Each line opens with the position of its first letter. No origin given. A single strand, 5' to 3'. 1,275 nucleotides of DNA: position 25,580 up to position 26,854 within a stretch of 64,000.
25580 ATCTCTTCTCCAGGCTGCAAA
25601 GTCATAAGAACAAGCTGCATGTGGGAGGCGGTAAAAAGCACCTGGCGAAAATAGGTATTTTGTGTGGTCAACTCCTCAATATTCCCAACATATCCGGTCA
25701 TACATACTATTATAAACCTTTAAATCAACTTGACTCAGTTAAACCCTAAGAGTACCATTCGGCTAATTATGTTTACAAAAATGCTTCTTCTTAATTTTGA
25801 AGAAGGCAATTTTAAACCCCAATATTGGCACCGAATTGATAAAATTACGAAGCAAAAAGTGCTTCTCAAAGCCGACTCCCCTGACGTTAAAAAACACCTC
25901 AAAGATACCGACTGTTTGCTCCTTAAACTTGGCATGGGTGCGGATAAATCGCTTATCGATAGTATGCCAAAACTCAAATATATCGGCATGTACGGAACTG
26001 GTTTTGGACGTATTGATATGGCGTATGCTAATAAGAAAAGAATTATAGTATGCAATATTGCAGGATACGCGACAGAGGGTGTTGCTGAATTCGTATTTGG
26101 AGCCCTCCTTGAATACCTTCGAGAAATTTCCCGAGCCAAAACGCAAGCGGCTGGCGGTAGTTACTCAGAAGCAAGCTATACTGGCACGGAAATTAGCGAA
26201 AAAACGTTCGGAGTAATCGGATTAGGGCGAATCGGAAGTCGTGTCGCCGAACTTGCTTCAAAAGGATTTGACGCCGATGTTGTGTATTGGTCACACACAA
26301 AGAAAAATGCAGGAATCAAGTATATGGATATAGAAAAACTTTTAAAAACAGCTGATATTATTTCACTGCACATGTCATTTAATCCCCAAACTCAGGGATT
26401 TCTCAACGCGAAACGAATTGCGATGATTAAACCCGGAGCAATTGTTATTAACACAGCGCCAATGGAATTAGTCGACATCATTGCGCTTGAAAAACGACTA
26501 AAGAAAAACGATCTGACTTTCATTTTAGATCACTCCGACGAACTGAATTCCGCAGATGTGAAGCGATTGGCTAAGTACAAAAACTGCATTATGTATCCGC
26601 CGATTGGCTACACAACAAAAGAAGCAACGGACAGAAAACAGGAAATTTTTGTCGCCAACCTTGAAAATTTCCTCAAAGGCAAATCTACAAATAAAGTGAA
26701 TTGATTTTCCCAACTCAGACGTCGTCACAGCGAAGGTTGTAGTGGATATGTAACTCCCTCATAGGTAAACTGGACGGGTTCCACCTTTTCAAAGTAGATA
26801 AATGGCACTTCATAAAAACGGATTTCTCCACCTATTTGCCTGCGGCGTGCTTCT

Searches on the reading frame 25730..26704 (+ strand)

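Call 13: search_protein_families(library=pfam, proteins=[window:25730-26704:+], max_evalue=0.001)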
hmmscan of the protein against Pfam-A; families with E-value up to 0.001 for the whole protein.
window:25730-26704:+ (324 aa): 3 families
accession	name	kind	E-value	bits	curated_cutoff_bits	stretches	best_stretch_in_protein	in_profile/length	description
PF02826.25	2-Hacid_dh_C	-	7e-37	126.9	25.1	1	124-291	2-176/178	D-isomer specific 2-hydroxyacid dehydrogenase, NAD binding domain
PF00389.36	2-Hacid_dh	-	2.6e-21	76.1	24.6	1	45-323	25-133/134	D-isomer specific 2-hydroxyacid dehydrogenase, catalytic domain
PF03446.21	NAD_binding_2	-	7e-05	23.3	21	1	160-265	2-115/161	NAD binding domain of 6-phosphogluconate dehydrogenase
